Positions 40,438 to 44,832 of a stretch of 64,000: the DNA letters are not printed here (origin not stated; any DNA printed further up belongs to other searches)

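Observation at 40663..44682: Atypical EccC/EssC-like ATPase: approx 400-aa coiled coil replaces FHA/TM region, and only the middle of three P-loop modules is canonical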

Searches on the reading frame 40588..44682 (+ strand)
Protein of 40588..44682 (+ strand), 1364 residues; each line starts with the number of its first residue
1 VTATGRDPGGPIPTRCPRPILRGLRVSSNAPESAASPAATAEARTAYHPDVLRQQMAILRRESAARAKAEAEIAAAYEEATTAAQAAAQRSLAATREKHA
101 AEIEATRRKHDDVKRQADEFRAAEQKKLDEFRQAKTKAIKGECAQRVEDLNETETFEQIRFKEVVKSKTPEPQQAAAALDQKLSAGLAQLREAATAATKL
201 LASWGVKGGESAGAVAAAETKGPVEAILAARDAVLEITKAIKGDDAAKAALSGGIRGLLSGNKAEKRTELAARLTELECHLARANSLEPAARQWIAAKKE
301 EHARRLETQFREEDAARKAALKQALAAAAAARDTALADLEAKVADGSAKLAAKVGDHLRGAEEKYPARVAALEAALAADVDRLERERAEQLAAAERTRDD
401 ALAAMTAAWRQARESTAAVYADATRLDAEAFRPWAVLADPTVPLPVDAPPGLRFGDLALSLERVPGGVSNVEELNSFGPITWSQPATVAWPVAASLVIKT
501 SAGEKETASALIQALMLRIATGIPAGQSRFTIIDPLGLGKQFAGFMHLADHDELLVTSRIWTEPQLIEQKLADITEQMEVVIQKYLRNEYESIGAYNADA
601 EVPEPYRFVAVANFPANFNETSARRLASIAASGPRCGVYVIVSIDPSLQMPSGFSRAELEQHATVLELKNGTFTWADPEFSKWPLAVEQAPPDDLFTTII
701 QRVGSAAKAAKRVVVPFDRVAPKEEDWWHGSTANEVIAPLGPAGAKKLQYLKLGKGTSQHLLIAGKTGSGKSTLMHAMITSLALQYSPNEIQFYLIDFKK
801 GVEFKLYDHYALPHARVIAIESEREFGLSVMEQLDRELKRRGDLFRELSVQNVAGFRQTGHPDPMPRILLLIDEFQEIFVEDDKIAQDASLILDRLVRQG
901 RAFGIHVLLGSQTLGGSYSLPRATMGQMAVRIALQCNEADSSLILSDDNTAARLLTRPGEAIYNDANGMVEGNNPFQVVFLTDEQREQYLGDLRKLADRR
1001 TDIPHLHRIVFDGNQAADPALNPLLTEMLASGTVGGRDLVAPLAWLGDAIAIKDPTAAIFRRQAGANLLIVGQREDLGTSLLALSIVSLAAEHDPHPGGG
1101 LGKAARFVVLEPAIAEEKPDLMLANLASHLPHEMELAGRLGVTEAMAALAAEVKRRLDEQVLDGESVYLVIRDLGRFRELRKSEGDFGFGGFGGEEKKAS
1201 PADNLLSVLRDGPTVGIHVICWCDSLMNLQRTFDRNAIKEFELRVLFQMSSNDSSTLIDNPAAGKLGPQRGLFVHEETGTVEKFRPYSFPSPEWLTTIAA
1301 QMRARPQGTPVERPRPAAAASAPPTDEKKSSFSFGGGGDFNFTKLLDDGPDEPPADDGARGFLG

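Call 3: search_protein_families(library=pfam, proteins=[window:40588-44682:+], max_evalue=0.1)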
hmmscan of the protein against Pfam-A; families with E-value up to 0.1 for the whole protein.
window:40588-44682:+ (1364 aa): 17 families
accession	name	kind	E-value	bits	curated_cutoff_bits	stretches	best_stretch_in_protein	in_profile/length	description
PF01580.24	FtsK_SpoIIIE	-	4.7e-33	114.9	24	1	736-913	18-218/221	FtsK/SpoIIIE family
PF13401.12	AAA_22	-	9.4e-05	23.2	27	1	757-894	4-109/130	AAA domain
PF13555.12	AAA_29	-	0.00019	21.6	27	1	760-782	24-46/61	P-loop containing region of AAA domain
PF01935.23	DUF87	-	0.00024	21.7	23.2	1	750-783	15-48/220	Helicase HerA, central domain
PF24883.2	NPHP3_N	-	0.00028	21.6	24.8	1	754-803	18-65/164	Nephrocystin 3, N-terminal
PF05729.18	NACHT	-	0.00092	19.5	26.7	1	761-793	3-36/167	NACHT domain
PF13191.12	AAA_16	-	0.0012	19.7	32.6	1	753-887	19-145/167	AAA ATPase domain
PF01078.27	Mg_chelatase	-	0.0033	17.3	20.3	0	242-313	6-81/207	Magnesium chelatase, subunit ChlI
PF25199.1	nSTAND_NTPase5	-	0.0048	17.2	34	0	755-787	38-67/145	Novel STAND NTPase 5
PF01637.24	ATPase_2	-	0.015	15.6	33.2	1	753-884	15-124/225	ATPase domain predominantly from Archaea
PF00437.27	T2SSE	-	0.016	14.4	24.9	1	740-782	124-166/370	Type II/IV secretion system protein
PF00005.33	ABC_tran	-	0.017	16.2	25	1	757-782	10-35/137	ABC transporter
PF12775.13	AAA_7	-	0.025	14.6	25.8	1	757-793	32-69/181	P-loop containing dynein motor region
PF12846.13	AAA_10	-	0.05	13.1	27.5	0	755-804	18-64/362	AAA-like domain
PF00910.28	RNA_helicase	-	0.063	14.2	21.5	0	762-795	2-36/105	RNA helicase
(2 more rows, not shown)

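Call 4: search_protein_families(library=ncbifam, proteins=[window:40588-44682:+], max_evalue=0.1)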
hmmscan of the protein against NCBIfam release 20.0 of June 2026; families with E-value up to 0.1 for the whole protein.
window:40588-44682:+ (1364 aa): 11 families
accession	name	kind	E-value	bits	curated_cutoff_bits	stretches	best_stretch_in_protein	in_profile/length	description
TIGR03924.1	T7SS_EccC_a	equivalog_domain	2.3e-31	109.3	509.15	1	736-965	424-656/673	type VII secretion protein EccCa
TIGR03925.1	T7SS_EccC_b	equivalog_domain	5.9e-30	104.1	346.55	1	755-972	73-284/564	type VII secretion protein EccCb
TIGR03928.1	T7_EssCb_Firm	equivalog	1.7e-28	98.8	778.4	1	752-939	804-982/1296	type VII secretion protein EssC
NF007615.0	PRK10263.1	equivalog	3.7e-08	31.5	1566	1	759-857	1011-1105/1355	DNA translocase FtsK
NF041017.1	DNA_import_CedB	equivalog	2.6e-05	23.1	700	1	865-914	471-516/590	DNA import protein CedB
TIGR00929.1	VirB4_CagE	subfamily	0.0038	15.5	643.1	1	759-799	438-475/792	VirB4 family type IV secretion/conjugal transfer ATPase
NF041000.1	ATPase_ComGA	equivalog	0.031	13.3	300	1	760-784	130-154/267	competence type IV pilus ATPase ComGA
NF006961.0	PRK09438.1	equivalog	0.066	12.7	103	0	792-840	67-115/151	dihydroneopterin triphosphate diphosphatase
TIGR02788.1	VirB11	equivalog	0.068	12.2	249.95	0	749-781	135-167/308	P-type DNA transfer ATPase VirB11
TIGR02759.1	TraD_Ftype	equivalog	0.071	11.8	521.35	0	757-782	175-200/566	type IV conjugative transfer system coupling protein TraD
NF045975.1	VirB4_plasma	equivalog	0.081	10.6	590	0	756-784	513-541/894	Mbov_0397 family ICE element conjugal transfer ATPase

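Call 7: search_solved_structures(query=window:40663-44682:+, max_evalue=0.01, show_alignments=2)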
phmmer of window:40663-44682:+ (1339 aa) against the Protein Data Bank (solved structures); distinct sequences matched with E-value up to 0.01: 16.
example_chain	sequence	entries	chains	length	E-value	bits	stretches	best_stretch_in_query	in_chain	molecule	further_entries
4nh0_A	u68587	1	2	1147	2.1e-33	118.6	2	731-934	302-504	Cell divisionFtsK/SpoIIIE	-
7np7_C1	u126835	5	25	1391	1.4e-26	96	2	731-916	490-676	ESX-5 secretion system protein EccC5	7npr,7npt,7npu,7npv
7b9f_C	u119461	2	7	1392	1.3e-25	92.8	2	731-917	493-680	EccC5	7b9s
9qks_G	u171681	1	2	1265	4.3e-21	77.8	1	700-931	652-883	ESX secretion system protein YukB,Green fluorescent protein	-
4n1a_A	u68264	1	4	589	2.5e-16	62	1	726-901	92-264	Cell divisionFtsK/SpoIIIE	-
2ius_A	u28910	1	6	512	6.7e-13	50.7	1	733-834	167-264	DNA TRANSLOCASE FTSK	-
2iuu_A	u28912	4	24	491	2e-12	49.1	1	733-833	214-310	DNA TRANSLOCASE FTSK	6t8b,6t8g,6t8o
2iut_A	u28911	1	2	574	3.2e-12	48.4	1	733-833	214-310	DNA TRANSLOCASE FTSK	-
9jv8_A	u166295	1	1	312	4.4e-11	44.7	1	731-956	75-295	ESX-1 secretion system protein EccCb1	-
6o1x_A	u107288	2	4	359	1.5e-10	42.9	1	725-925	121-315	DNA translocase coupling protein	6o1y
6o1w_A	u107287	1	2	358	1.5e-10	42.9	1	725-925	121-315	DNA translocase coupling protein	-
6o1z_A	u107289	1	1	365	1.5e-10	42.8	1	725-926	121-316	DNA translocase coupling protein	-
5fv0_A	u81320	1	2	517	8e-07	30.5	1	737-891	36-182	ESX secretion system protein EccC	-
4lya_A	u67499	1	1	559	1e-06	30.2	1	737-891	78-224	Uncharacterized protein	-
6j19_A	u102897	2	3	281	0.00016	22.9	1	731-786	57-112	ESX-1 secretion system protein EccCb1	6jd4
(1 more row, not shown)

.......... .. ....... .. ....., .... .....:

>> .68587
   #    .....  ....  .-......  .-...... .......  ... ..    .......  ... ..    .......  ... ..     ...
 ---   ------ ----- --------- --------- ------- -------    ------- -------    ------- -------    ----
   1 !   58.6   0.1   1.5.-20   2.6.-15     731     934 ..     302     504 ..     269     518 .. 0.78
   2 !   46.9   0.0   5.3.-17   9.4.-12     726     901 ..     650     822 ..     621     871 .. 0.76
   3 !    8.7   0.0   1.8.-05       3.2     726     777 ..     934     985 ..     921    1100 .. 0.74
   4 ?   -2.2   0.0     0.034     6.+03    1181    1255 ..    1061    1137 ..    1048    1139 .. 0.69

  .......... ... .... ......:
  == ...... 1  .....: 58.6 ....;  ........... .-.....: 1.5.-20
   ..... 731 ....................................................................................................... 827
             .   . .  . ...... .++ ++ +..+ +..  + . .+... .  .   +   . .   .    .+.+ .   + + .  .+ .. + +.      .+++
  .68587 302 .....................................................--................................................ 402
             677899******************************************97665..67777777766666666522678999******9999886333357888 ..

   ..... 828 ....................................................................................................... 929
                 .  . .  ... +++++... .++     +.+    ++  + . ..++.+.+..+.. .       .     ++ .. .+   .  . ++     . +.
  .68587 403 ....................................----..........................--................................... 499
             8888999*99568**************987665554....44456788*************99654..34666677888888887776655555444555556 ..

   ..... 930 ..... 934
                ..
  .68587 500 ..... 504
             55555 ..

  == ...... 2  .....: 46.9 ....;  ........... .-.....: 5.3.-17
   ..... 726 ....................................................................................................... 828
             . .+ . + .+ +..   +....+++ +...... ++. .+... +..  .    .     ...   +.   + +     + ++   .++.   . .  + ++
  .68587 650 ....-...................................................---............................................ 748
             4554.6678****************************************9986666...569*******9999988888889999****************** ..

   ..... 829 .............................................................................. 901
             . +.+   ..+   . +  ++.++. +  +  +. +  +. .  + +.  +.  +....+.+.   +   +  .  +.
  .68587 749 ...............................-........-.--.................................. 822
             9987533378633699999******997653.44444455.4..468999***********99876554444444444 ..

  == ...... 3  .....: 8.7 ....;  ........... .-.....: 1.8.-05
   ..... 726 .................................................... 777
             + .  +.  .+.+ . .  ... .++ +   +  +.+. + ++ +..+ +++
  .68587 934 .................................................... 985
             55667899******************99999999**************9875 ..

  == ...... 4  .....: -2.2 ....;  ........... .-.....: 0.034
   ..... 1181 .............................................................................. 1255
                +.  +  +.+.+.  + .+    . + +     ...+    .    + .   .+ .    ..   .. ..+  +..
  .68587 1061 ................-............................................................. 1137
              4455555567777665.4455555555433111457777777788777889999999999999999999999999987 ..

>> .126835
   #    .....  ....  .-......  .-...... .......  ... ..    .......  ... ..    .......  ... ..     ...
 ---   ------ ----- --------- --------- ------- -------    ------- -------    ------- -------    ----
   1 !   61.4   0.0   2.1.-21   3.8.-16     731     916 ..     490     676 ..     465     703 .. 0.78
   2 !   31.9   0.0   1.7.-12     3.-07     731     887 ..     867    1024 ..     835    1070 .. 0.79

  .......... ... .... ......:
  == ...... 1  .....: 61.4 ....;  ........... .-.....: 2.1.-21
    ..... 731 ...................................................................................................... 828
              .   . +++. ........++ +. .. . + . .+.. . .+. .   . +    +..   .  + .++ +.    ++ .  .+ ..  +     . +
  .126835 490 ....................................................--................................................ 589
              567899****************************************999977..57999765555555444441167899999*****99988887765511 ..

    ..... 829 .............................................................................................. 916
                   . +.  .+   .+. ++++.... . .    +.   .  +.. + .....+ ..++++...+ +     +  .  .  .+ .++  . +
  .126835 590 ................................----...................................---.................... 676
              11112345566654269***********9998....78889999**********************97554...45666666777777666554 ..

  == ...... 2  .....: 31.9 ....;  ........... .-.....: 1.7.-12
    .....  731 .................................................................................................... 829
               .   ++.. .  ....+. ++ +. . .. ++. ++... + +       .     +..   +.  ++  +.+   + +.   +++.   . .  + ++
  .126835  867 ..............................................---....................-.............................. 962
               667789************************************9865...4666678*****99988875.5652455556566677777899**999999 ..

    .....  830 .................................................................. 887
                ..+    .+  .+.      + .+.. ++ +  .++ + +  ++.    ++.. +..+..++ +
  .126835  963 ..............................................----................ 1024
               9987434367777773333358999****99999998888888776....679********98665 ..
